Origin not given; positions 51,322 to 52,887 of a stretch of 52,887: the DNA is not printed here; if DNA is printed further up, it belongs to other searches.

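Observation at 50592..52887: OLD-family nuclease operon with two unknown small partner proteins is a candidate undescribed defense system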

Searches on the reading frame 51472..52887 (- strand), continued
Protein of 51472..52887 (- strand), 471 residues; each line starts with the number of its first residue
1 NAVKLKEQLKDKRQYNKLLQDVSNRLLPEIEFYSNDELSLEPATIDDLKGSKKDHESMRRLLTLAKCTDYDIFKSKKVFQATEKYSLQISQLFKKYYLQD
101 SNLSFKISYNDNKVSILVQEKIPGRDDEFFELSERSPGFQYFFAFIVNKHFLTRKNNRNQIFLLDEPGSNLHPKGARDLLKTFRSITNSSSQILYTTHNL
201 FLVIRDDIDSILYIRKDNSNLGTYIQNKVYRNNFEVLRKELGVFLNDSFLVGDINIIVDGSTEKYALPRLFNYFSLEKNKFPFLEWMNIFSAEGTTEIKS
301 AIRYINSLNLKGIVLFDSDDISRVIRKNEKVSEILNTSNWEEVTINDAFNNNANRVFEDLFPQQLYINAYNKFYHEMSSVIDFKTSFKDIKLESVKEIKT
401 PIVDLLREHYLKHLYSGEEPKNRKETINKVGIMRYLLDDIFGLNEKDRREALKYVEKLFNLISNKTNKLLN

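Call 60: search_protein_families(library=padloc, proteins=[P0001, P0020, L004:7811-8197:+, L005:7769-8158:+, L007:7766-8149:+, L008:2096-2506:+, L004:8204-8380:+], max_evalue=0.1)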
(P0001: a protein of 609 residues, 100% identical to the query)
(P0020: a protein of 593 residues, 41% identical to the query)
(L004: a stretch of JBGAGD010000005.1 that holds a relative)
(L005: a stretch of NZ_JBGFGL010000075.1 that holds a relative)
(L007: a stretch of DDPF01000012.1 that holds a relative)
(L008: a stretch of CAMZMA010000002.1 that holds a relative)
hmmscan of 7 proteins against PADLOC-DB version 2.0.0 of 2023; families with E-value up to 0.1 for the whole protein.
P0001 (609 aa): 72 families (the best 25 are shown)
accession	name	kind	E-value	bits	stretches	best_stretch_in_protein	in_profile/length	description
PDLC02358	Old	-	1.9e-26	91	2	292-470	280-461/578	Old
PDLC00067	GajA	-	8.3e-21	72.1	2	286-604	294-600/604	AAA ATPase domain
PDLC04168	GajA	-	9.8e-19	65.4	2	293-584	273-550/570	-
PDLC02979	AriA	-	3.9e-18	64.4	1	1-341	1-373/373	-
PDLC04135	mad3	-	2.2e-16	58.4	1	6-355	5-340/374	mads_3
PDLC02335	AbiLi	-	2.4e-15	54.4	1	3-357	50-255/326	AbiLi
PDLC04176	HEC-01A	-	3e-15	54.4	1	1-356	1-336/371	-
PDLC02980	AriA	-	9.1e-15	53.4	1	27-341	3-303/304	-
PDLC00086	GajA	-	3.3e-13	47.3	2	296-530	303-522/600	AAA ATPase domain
PDLC02915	ATPase-Toprim_I-B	-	3.7e-12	43.8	1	1-544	1-483/623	-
PDLC00096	GajA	-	3.8e-12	43.7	1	2-408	2-404/630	AAA ATPase domain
PDLC00075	GajA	-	2.5e-11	40.8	2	202-356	178-325/536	AAA ATPase domain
PDLC02981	AriAB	-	2.7e-11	40.9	2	248-341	289-377/694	-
PDLC00094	GajA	-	6.2e-11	39.5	2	1-135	1-136/569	AAA ATPase domain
PDLC00083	GajA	-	6.4e-11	39.3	2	262-366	255-364/639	AAA ATPase domain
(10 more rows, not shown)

P0020 (593 aa): 81 families (the best 25 are shown)
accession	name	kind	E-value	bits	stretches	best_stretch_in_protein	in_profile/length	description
PDLC02358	Old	-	1.4e-23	81.5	2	282-459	278-463/578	Old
PDLC04135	mad3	-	1.6e-16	58.8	2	287-364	282-358/374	mads_3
PDLC02979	AriA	-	5e-16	57.5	2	211-332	249-373/373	-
PDLC02915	ATPase-Toprim_I-B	-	1.8e-15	54.8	1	1-515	1-475/623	-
PDLC04168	GajA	-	5.2e-15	53.1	2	286-486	274-475/570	-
PDLC00075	GajA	-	5.3e-15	52.9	2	211-458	193-435/536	AAA ATPase domain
PDLC02335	AbiLi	-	8.4e-15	52.6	1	3-349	50-255/326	AbiLi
PDLC04176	HEC-01A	-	7.2e-14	49.9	2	253-347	244-336/371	-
PDLC00083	GajA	-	1.2e-12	45.1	2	210-353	206-361/639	AAA ATPase domain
PDLC02980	AriA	-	3.6e-12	44.8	1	28-332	4-303/304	-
PDLC00096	GajA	-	6.1e-12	43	1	204-463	203-473/630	AAA ATPase domain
PDLC00102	GajA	-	7.1e-12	42.6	2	286-497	285-482/532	AAA ATPase domain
PDLC00081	GajA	-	1.2e-11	42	2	212-578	203-568/574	AAA ATPase domain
PDLC00086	GajA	-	2.3e-11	41.2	2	288-504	303-509/600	AAA ATPase domain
PDLC00289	PtuA1|PtuA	-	2.5e-11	41.3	1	213-355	181-315/404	AAA ATPase domain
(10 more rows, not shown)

L004:7811-8197:+ (128 aa): 0 families

L005:7769-8158:+ (129 aa): 0 families

L007:7766-8149:+ (127 aa): 0 families

L008:2096-2506:+ (136 aa): 2 families
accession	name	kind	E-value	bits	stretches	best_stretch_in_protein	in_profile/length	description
PDLC02769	SspB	-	0.0029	15.1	1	62-135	109-181/282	SspB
PDLC00569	JetA3|JetA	-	0.0034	14.2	1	15-103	382-469/477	Unknown function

L004:8204-8380:+ (58 aa): 0 families

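Call 61: find_encoding_contigs(protein=P0004, flank=6000, max_places=2)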
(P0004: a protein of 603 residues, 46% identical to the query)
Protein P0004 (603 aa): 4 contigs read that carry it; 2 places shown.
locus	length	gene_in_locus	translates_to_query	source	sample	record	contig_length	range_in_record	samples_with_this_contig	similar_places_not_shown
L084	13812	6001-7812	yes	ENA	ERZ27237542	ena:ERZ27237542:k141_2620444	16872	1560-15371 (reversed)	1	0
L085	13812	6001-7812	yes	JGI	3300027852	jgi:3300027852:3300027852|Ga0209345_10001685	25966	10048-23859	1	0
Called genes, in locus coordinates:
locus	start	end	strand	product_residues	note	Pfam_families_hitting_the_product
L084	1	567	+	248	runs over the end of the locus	PF08843:AbiEii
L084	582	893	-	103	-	-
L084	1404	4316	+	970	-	PF24391:HD-CE, PF13589:HATPase_c_3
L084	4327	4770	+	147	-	-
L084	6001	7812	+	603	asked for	PF02463:SMC_N, PF11398:DUF2813 (faint), PF13175:AAA_15, PF13304:AAA_21, PF13175:AAA_15, PF20469:OLD-like_TOPRIM (weak)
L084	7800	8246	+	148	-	-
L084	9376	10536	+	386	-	PF12833:HTH_18, PF00165:HTH_AraC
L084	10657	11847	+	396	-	PF01757:Acyl_transf_3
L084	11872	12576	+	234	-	PF19578:DUF6090 (weak)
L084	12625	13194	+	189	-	PF12867:DinB_2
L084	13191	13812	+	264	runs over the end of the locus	PF00561:Abhydrolase_1, PF12146:Hydrolase_4 (weak), PF12697:Abhydrolase_6, PF03096:Ndr (weak)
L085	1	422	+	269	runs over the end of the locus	PF06114:Peptidase_M78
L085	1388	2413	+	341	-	PF06580:His_kinase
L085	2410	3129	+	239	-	PF00072:Response_reg, PF04397:LytTR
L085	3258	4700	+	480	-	PF00144:Beta-lactamase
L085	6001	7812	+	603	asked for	PF02463:SMC_N, PF11398:DUF2813 (faint), PF13175:AAA_15, PF13304:AAA_21, PF13175:AAA_15, PF20469:OLD-like_TOPRIM (weak)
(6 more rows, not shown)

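Call 62: find_encoding_contigs(protein=P0005, flank=6000, max_places=2)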
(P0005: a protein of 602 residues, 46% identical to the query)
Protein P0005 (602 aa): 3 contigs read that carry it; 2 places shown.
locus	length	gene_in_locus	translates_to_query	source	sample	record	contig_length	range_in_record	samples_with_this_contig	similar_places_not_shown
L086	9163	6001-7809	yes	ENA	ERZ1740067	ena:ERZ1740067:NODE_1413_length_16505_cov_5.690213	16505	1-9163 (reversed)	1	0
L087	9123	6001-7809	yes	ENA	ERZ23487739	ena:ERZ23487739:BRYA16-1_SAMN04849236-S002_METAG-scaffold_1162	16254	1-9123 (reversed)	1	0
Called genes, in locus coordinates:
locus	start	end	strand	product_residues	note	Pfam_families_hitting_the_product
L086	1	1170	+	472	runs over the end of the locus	PF00144:Beta-lactamase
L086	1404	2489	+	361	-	PF00126:HTH_1, PF01209:Ubie_methyltran, PF13489:Methyltransf_23, PF02390:Methyltransf_4, PF08241:Methyltransf_11, PF08242:Methyltransf_12, PF13649:Methyltransf_25, PF13847:Methyltransf_31, +1 more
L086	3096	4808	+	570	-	-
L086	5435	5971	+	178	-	PF20712:CyanoTRADDas_TM (weak)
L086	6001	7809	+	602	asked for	PF02463:SMC_N, PF11398:DUF2813 (faint), PF13175:AAA_15, PF13476:AAA_23 (weak), PF13175:AAA_15, PF13304:AAA_21, PF20469:OLD-like_TOPRIM (weak)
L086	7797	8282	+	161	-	-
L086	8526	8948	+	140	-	-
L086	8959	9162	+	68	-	?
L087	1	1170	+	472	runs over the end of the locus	PF00144:Beta-lactamase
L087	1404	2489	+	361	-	PF00126:HTH_1, PF01209:Ubie_methyltran, PF13489:Methyltransf_23, PF02390:Methyltransf_4, PF08241:Methyltransf_11, PF08242:Methyltransf_12, PF13649:Methyltransf_25, PF13847:Methyltransf_31, +1 more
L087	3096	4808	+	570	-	-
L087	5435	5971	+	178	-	PF20712:CyanoTRADDas_TM (weak)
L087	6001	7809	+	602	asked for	PF02463:SMC_N, PF11398:DUF2813 (faint), PF13175:AAA_15, PF13476:AAA_23 (weak), PF13175:AAA_15, PF13304:AAA_21, PF20469:OLD-like_TOPRIM (weak)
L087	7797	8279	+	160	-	-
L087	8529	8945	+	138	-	-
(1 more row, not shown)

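Call 74: search_protein_families(library=ncbifam, proteins=[P0001], max_evalue=0.001)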
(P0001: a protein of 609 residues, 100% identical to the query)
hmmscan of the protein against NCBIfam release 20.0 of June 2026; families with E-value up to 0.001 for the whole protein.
P0001 (609 aa): 18 families
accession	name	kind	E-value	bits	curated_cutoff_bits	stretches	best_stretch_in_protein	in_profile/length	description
TIGR00611.2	recf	equivalog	9.3e-10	38.2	172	1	5-83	3-79/339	DNA replication/repair protein RecF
TIGR01166.1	cbiO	subfamily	7.4e-07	28.8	211.8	1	296-339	145-188/190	cobalt ABC transporter, ATP-binding protein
NF047739.1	antiphage_MADS3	equivalog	9e-07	28.4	420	0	295-359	335-397/427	methylation-associated defense system AAA family ATPase MAD3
NF041760.1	PtuA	equivalog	9.6e-07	28.1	500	1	3-44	52-93/524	retron Ec78 anti-phage system effector ATPase PtuA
NF038234.1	retron_eff_Eco8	equivalog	2.2e-06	26.6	250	1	1-546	1-522/679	retron Eco8 family effector endonuclease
NF010170.0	PRK13651.1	equivalog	3.1e-06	26.3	432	1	298-343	185-230/308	cobalt transporter ATP-binding subunit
TIGR04521.1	ECF_ATPase_2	equivalog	2.1e-05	23.7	330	0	297-343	163-210/279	energy-coupling factor transporter ATPase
TIGR02673.1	FtsE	equivalog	2.4e-05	24.1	264.85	0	296-343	155-202/214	cell division ATP-binding protein FtsE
TIGR00972.1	3a0107s01c2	equivalog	7.5e-05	22.2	343.2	0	298-343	164-208/248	phosphate ABC transporter ATP-binding protein PstB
TIGR03608.1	L_ocin_972_ABC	subfamily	0.00013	21.5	254.85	0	297-341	153-197/206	putative bacteriocin export ABC transporter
TIGR04520.1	ECF_ATPase_1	equivalog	0.00013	21.5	315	0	297-343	155-202/269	energy-coupling factor transporter ATPase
TIGR03740.1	galliderm_ABC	subfamily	0.00021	21.1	309.75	0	295-341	141-187/223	lantibiotic protection ABC transporter ATP-binding subunit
TIGR01188.1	drrA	subfamily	0.00042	19.7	312.45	0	298-338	144-184/302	daunorubicin resistance ABC transporter, ATP-binding protein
NF010068.0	PRK13548.1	equivalog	0.00042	19.5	261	0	292-340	157-205/261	heme ABC transporter ATP-binding protein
TIGR00630.1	uvra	equivalog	0.00056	18.2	729.8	0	289-345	842-898/924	excinuclease ABC subunit UvrA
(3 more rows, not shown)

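Call 100: find_encoding_contigs(protein=P0115, flank=4000, max_places=1)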
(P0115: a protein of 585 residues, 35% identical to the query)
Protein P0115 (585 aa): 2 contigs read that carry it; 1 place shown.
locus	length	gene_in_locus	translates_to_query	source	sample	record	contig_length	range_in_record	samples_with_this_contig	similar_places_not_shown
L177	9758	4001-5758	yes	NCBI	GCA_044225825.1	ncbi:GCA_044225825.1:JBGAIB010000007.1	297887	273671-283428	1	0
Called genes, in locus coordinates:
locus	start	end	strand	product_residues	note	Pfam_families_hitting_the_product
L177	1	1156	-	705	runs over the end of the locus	PF00009:GTP_EFTU, PF03144:GTP_EFTU_D2, PF22042:EF-G_D2, PF14492:EFG_III, PF16658:RF3_C (faint), PF03764:EFG_IV, PF00679:EFG_C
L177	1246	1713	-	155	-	PF00177:Ribosomal_S7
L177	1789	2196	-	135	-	PF00164:Ribosom_S12_S23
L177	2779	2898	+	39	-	-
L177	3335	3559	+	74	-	-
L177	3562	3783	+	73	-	-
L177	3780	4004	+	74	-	-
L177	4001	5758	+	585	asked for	PF02463:SMC_N (weak), PF13175:AAA_15, PF13304:AAA_21, PF13175:AAA_15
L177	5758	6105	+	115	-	-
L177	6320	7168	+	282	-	PF02311:AraC_binding, PF12833:HTH_18, PF00165:HTH_AraC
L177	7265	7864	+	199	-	PF08659:KR (faint), PF13561:adh_short_C2, PF00106:adh_short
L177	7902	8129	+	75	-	PF27539:Y2318_C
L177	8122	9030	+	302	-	PF03486:HI0933_like (faint), PF07992:Pyr_redox_2, PF13738:Pyr_redox_3 (faint)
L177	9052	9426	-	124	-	PF11964:SpoIIAA-like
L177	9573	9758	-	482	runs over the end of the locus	PF05345:He_PIG, PF02065:Melibiase (weak), PF16499:Melibiase_2, PF17801:Melibiase_C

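Call 101: find_encoding_contigs(protein=P0120, flank=4000, max_places=1)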
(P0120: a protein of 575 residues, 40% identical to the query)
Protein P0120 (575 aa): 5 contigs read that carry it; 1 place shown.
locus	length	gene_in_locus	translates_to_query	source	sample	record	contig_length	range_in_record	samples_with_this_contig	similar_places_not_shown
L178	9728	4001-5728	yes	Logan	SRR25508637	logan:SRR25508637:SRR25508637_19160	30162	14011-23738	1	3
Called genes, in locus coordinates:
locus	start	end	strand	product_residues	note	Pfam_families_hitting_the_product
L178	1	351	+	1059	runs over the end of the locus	PF02811:PHP, PF07733:DNA_pol3_alpha, PF17657:DNA_pol3_finger, PF14579:HHH_6, PF01336:tRNA_anti-codon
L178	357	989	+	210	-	PF13532:2OG-FeII_Oxy_2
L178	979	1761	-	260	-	PF01551:Peptidase_M23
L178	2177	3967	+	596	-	PF00583:Acetyltransf_1, PF13673:Acetyltransf_10, PF13508:Acetyltransf_7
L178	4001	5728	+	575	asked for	PF02463:SMC_N, PF11398:DUF2813 (weak), PF13175:AAA_15, PF13476:AAA_23, PF13555:AAA_29 (weak), PF13304:AAA_21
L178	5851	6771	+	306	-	-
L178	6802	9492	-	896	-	PF00580:UvrD-helicase, PF01443:Viral_helicase1 (faint), PF13245:AAA_19, PF13361:UvrD_C, PF13538:UvrD_C_2 (faint)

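Call 102: find_encoding_contigs(protein=P0007, flank=4000, max_places=1)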
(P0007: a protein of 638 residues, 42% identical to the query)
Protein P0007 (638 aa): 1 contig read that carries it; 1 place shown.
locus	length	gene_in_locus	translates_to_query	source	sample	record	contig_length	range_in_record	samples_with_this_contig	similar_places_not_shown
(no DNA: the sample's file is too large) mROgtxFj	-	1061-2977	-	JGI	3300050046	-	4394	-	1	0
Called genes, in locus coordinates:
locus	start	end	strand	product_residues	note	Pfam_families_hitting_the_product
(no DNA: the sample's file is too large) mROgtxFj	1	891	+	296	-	?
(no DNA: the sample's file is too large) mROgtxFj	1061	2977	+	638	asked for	PF02463:SMC_N, PF13175:AAA_15, PF13304:AAA_21 (weak)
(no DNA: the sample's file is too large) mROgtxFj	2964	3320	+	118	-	-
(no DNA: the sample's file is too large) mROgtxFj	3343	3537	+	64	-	-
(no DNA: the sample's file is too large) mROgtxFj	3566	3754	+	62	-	-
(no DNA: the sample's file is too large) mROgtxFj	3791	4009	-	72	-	-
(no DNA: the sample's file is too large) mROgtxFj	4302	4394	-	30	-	?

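Call 105: search_dna_similar(query=P0001, collection=phages, mode=protein, max_evalue=1e-10, max_rows=10)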
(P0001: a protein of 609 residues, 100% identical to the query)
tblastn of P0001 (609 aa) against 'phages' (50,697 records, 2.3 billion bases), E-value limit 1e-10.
Records with a match: 1; places in all: 1; records where one place covers at least 80% of the query: 0.
Best place of each record, by identity: <60% 1.
By first word of the organism name: Bacteriophage 1.
By host as written in the record: - 1.
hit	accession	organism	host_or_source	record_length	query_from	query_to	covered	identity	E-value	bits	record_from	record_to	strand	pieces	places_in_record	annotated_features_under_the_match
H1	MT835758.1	Bacteriophage sp.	human fecal samples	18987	224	405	30%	30.9%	7e-14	81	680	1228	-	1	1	record has no annotation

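Call 106: search_dna_similar(query=P0001, collection=plasmids, mode=protein, max_evalue=1e-10, max_rows=10)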
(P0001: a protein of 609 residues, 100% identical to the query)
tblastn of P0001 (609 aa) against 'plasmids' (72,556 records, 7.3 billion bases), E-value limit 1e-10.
Records with a match: 44; places in all: 44; records where one place covers at least 80% of the query: 8.
Best place of each record, by identity: <60% 44.
By first word of the organism name: Enterobacter 10; Streptomyces 6; Klebsiella 4; Rhodococcus 3; Acidovorax 2; Deinococcus 2; Bacillus 2; Exiguobacterium 1; Gordonia 1; Arthrobacter 1; and 12 more.
By predicted mobility (MOB-suite, as given by PLSDB): non-mobilizable 23; conjugative 12; mobilizable 9.
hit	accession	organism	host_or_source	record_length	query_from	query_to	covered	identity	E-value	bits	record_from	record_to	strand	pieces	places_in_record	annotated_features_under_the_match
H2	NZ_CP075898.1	Exiguobacterium acetylicum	cell culture,litchi pericarp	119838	1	561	92%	23.0%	1e-11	76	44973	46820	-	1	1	AAA family ATPase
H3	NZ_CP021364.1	Acidovorax carolinensis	-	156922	1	517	85%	23.5%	1e-13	82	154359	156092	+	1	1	AAA family ATPase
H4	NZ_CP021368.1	Acidovorax carolinensis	-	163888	1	517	85%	23.5%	1e-13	82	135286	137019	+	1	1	AAA family ATPase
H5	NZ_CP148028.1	Gordonia hongkongensis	-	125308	1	512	84%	23.3%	4e-18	97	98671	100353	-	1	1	AAA family ATPase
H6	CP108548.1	Streptomyces globisporus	-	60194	11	512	82%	23.4%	1e-17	95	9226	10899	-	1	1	AAA family ATPase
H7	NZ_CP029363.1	Streptomyces globisporus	tomato,cultured microbe,flower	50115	11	512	82%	23.2%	7e-18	96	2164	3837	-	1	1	AAA family ATPase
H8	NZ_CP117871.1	Arthrobacter agilis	cell culture,Middle part of the water ...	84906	28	515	80%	23.2%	2e-14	85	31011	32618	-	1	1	AAA family ATPase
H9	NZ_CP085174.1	Streptomyces longhuiensis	plant,whole organism,soil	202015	19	524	83%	22.4%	6e-14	83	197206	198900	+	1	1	AAA family ATPase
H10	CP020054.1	Enterobacter cloacae complex sp.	-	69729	270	605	55%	27.4%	2e-13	82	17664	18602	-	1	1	hypothetical protein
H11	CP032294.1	Enterobacter cloacae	-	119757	270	605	55%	27.4%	2e-13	82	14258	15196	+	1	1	hypothetical protein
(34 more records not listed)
